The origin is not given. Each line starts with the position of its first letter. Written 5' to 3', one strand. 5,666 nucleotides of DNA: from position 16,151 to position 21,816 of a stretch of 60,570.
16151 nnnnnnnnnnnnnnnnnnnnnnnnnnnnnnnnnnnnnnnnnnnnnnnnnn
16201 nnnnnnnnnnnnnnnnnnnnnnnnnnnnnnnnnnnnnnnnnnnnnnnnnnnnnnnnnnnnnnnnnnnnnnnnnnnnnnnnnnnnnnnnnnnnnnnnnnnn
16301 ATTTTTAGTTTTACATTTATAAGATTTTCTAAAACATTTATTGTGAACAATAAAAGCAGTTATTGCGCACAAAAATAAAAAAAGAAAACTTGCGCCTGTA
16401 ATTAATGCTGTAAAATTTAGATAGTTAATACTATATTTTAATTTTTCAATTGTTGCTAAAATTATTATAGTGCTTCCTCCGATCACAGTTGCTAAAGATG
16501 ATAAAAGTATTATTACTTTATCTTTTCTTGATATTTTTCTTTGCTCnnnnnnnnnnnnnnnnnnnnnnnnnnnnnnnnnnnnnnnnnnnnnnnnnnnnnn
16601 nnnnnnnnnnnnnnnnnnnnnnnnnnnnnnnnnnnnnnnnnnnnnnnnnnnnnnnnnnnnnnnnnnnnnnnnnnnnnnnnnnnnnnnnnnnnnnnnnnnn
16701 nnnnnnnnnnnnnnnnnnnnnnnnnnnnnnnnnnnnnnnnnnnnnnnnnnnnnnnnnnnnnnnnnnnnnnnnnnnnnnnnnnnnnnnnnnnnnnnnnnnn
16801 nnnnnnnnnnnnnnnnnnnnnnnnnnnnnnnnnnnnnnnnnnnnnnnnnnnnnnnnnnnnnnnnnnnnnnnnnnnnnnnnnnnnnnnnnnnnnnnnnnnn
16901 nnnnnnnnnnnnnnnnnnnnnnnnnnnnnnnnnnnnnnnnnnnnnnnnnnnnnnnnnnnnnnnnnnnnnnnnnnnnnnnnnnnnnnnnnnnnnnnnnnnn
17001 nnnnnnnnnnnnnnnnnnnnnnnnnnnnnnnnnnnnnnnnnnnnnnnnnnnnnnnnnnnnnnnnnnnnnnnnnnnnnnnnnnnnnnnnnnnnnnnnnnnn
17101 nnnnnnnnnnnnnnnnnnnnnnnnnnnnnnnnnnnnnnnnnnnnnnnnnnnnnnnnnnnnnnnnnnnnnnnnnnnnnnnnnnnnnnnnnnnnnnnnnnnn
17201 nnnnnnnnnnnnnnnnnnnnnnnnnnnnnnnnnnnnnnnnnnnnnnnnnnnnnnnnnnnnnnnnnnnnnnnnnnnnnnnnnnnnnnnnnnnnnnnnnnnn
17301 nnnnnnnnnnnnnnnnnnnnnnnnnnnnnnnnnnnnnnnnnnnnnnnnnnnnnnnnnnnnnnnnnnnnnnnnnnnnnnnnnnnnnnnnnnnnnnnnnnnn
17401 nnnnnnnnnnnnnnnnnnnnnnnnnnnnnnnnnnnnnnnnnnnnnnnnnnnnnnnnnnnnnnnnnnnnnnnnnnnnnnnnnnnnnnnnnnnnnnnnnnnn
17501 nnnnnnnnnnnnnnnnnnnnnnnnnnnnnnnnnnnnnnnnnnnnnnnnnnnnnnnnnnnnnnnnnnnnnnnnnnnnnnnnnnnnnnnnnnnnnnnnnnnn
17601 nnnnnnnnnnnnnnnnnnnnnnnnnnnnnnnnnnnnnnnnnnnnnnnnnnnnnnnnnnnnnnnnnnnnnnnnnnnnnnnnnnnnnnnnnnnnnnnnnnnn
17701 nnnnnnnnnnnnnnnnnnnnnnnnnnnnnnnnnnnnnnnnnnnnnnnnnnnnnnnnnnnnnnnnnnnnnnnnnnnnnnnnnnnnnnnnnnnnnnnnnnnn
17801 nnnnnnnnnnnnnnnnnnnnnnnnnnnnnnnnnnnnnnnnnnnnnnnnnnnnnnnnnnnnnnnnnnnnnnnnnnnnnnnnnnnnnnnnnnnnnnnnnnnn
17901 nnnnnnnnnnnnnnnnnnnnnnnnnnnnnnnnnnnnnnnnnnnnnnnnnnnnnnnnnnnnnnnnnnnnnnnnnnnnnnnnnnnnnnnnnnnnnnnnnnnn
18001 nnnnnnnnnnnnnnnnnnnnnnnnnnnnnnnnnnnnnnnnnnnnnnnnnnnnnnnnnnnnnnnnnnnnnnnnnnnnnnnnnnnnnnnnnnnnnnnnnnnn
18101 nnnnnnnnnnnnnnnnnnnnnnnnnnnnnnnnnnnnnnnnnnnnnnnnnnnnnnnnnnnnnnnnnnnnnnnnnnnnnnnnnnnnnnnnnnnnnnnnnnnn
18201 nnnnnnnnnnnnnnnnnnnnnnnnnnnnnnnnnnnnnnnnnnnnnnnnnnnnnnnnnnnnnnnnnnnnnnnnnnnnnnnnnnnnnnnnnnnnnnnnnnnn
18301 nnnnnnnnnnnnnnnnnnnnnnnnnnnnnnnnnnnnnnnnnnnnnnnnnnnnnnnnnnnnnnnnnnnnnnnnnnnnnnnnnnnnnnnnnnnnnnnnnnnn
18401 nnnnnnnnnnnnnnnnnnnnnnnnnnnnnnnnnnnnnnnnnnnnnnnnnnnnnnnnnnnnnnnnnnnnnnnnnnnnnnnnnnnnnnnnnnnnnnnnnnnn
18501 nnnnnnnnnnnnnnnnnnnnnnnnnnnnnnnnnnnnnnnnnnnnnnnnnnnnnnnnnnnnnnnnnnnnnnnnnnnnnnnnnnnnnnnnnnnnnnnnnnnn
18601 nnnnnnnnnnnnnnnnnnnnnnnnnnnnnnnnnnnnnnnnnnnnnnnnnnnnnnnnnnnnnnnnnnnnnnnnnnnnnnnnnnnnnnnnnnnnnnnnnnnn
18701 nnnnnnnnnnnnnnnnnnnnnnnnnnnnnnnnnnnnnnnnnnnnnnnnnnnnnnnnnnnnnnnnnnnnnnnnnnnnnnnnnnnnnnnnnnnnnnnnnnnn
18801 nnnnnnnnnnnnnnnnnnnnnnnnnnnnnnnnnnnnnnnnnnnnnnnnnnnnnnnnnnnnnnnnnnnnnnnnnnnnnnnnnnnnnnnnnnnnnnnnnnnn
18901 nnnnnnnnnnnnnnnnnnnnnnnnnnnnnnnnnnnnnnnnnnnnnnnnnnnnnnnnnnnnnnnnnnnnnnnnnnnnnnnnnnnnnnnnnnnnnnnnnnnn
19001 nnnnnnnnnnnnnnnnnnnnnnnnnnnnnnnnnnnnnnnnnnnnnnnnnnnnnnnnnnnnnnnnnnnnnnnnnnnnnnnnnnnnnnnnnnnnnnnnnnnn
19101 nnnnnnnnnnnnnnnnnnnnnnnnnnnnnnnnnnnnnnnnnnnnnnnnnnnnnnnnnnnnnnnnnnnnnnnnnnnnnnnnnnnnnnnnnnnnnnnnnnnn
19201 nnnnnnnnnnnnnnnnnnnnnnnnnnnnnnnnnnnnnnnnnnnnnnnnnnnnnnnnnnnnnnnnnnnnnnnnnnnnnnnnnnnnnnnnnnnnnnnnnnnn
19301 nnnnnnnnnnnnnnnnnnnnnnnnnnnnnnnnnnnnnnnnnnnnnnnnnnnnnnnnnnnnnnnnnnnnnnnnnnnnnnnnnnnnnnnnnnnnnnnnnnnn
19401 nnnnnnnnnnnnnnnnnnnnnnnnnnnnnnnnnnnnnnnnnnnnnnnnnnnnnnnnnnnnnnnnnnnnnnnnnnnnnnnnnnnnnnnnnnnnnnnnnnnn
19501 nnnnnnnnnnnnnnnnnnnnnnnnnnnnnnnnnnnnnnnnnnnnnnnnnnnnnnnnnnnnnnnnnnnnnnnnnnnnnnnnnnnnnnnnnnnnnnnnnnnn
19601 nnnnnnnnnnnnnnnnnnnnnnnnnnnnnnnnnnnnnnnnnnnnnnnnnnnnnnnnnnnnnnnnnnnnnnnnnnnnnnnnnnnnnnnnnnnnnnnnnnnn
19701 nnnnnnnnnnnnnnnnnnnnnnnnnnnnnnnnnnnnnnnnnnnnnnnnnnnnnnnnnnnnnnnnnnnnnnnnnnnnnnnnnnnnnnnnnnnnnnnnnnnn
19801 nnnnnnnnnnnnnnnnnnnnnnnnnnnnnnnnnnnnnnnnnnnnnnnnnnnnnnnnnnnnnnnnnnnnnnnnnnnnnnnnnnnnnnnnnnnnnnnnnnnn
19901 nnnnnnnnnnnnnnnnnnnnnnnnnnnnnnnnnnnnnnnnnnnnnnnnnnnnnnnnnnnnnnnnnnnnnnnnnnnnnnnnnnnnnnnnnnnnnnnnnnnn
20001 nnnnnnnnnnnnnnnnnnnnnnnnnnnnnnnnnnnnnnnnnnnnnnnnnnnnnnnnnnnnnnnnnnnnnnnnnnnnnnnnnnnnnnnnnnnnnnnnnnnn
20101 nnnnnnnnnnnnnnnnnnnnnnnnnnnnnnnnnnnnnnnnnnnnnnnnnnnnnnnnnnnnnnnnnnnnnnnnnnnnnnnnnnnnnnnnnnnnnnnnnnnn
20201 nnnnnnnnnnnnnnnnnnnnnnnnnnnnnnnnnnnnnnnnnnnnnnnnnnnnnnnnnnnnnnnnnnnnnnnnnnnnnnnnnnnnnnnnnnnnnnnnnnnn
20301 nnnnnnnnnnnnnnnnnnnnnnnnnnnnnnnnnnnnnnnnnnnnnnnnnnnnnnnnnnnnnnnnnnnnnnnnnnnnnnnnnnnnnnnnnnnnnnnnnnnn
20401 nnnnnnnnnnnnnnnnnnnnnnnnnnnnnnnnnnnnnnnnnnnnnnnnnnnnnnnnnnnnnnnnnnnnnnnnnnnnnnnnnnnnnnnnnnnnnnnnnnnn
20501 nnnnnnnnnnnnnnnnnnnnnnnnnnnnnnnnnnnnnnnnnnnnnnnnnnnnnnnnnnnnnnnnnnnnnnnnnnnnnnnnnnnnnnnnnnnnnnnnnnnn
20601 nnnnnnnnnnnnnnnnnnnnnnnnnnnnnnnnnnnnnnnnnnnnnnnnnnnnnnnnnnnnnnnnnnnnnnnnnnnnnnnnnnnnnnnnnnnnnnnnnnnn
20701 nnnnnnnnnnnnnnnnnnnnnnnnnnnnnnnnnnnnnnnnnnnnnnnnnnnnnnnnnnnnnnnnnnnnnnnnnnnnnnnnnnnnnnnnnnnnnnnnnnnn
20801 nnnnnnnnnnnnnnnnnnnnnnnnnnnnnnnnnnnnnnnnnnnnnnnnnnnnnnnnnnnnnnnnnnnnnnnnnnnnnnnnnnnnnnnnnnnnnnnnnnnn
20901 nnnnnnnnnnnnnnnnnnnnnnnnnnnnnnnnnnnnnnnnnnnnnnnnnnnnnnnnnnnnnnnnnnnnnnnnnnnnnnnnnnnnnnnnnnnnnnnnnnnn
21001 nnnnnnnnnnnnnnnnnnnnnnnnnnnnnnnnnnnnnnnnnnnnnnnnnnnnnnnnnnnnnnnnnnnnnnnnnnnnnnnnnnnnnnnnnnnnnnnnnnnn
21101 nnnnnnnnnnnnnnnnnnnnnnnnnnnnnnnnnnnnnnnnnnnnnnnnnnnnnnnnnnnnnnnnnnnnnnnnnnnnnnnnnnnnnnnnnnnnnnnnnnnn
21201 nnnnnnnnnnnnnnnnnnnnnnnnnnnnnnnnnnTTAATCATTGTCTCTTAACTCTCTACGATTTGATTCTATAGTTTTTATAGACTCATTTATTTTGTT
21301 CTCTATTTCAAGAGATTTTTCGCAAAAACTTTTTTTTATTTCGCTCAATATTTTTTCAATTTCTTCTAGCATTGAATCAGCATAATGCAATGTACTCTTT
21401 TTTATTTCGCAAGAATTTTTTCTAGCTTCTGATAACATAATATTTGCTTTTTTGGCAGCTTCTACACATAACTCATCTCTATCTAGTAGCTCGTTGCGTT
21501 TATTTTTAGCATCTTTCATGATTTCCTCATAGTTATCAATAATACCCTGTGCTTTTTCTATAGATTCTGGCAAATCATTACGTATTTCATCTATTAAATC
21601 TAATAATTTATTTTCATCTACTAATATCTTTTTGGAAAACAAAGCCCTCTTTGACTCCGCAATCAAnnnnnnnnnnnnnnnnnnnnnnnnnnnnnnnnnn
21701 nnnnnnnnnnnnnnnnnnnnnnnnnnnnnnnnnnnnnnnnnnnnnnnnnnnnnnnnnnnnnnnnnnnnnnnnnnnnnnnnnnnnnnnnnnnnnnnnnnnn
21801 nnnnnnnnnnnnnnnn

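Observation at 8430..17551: Three family members share a recognisable anchor motif, implying common descent of the membrane hairpin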

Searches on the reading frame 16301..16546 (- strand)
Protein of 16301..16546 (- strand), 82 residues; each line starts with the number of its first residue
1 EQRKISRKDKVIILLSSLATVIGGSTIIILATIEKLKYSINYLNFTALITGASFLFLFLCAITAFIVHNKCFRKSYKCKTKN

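Call 42: search_protein_representatives(alignment_id=A1)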
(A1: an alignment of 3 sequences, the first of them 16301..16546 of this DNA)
Query: 3 sequences, 79 profile positions. Proteins with E-value up to 0.001 (for the whole library): 4; up to 1e-10: 3; up to 1e-30: 1. The best 4 are listed.
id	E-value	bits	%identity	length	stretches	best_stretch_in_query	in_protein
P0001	1.7e-32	127.7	-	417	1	1-79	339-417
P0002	1.2e-25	105.8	-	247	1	1-79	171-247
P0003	3.2e-23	98.0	-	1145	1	7-79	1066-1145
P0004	5.3e-05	39.6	-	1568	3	38-76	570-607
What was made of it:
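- No further member exists among 1.84 billion representatives (call 42).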

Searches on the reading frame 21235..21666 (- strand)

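Call 18: search_protein_families(library=pfam, proteins=[window:21235-21666:-], max_evalue=0.01)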
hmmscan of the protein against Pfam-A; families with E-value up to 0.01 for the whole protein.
window:21235-21666:- (143 aa): 2 families
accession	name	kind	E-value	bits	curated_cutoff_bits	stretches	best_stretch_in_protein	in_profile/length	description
PF24219.2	DUF7438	-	0.0073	17.1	25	1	19-60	7-50/57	Family of unknown function (DUF7438)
PF01442.23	Apolipoprotein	-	0.0099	16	90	0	22-133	54-160/190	Apolipoprotein A1/A4/E domain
